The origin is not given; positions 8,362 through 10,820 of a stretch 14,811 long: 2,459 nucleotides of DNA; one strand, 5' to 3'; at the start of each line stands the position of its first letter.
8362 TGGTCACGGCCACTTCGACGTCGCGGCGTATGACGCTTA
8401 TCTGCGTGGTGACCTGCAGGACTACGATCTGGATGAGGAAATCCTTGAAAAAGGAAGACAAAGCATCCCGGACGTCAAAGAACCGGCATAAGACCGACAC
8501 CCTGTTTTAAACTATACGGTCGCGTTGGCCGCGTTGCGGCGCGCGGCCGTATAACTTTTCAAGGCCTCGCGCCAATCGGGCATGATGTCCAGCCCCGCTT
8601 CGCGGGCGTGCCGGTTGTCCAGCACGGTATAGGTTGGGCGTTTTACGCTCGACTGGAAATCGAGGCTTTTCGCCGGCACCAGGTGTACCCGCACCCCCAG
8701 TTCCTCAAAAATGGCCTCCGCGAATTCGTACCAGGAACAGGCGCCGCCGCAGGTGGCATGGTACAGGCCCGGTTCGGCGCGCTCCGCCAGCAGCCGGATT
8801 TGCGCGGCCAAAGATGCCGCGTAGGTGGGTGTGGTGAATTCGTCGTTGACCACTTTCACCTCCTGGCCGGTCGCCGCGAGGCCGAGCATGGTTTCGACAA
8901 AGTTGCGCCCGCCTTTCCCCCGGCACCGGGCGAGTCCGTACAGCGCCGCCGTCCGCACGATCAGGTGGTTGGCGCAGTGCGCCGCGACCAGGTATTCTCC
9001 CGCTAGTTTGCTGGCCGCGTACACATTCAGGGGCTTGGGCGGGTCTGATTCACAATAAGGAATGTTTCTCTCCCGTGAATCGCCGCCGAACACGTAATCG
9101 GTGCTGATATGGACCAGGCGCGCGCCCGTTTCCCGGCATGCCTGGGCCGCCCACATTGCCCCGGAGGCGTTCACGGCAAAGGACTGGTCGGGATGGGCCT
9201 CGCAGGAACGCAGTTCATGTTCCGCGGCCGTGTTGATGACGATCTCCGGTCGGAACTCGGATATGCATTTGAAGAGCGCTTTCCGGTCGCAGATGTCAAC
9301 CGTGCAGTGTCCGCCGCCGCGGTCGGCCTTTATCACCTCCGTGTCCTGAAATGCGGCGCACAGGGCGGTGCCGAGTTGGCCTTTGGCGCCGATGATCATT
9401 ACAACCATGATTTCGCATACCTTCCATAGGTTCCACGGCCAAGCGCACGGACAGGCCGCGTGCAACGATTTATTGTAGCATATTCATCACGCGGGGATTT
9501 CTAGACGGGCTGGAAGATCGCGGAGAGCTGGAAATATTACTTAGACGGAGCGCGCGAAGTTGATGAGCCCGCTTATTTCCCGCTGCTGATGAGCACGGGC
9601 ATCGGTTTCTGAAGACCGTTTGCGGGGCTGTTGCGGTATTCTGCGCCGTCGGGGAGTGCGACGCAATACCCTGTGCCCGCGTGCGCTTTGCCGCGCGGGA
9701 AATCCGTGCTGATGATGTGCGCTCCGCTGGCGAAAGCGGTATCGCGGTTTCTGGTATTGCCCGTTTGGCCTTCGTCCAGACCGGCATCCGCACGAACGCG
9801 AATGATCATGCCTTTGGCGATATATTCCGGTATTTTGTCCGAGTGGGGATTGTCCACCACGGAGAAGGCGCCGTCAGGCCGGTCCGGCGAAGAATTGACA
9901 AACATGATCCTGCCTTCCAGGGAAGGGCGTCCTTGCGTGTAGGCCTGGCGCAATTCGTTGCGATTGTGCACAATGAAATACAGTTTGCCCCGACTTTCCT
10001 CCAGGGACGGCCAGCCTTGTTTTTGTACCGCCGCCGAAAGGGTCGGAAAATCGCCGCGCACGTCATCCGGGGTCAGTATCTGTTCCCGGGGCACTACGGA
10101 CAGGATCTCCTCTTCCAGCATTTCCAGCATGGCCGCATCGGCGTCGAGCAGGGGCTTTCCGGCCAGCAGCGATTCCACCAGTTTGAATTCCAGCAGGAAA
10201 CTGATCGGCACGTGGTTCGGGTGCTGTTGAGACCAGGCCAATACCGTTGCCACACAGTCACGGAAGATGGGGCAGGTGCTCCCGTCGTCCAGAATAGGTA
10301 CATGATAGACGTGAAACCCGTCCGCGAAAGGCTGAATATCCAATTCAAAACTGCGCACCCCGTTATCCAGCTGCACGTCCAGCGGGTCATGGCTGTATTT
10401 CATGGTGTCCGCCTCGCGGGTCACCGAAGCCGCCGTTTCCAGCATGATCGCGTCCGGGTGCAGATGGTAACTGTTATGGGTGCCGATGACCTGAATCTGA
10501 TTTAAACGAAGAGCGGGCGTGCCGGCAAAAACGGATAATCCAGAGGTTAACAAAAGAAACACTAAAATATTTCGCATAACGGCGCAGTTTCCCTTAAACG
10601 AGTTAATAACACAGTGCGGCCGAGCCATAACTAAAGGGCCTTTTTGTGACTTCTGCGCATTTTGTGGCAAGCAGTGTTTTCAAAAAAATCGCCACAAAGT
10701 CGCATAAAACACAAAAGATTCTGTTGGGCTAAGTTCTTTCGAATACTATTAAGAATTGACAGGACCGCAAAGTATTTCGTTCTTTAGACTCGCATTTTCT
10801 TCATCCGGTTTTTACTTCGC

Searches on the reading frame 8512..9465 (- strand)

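Call 8: search_protein_families(library=pfam, proteins=[window:8512-9465:-], max_evalue=0.001)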
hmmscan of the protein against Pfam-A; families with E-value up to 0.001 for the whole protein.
window:8512-9465:- (317 aa): 6 families
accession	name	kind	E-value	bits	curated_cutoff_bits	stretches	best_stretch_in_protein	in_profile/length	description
PF04321.23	RmlD_sub_bind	-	4.2e-80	269.3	27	1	20-307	1-283/287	RmlD substrate binding domain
PF01370.27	Epimerase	-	1.1e-28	100.7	20.9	1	22-208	1-204/240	NAD dependent epimerase/dehydratase family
PF16363.11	GDP_Man_Dehyd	-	5.9e-18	65.8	27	1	55-290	58-301/332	GDP-mannose 4,6 dehydratase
PF02719.21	Polysacc_synt_2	-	1e-08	35.2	20.2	1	56-123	61-129/293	Polysaccharide biosynthesis protein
PF01073.25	3Beta_HSD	-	1.4e-06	28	22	1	53-221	49-223/280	3-beta hydroxysteroid dehydrogenase/isomerase family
PF07993.18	NAD_binding_4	-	0.00018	21.2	20.1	1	74-177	90-209/258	Male sterility protein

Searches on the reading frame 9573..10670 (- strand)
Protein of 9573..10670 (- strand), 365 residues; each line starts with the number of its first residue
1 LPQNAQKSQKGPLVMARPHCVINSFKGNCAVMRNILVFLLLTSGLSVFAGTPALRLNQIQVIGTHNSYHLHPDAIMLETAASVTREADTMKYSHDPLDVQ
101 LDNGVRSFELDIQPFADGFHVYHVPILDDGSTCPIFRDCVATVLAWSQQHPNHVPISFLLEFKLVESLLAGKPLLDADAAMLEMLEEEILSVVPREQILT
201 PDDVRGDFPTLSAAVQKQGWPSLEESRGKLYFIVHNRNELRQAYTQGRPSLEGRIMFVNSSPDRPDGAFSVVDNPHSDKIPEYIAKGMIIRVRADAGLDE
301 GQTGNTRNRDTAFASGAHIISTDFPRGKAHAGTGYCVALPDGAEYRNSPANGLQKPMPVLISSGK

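Call 8: search_protein_families(library=pfam, proteins=[window:9573-10670:-], max_evalue=0.001)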
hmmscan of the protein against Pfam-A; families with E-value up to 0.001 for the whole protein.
window:9573-10670:- (365 aa): 1 family
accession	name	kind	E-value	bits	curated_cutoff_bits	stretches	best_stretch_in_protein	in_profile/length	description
PF16670.11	PI-PLC-C1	-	1.4e-88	297.6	29.9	2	117-349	94-329/329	Phosphoinositide phospholipase C, Ca2+-dependent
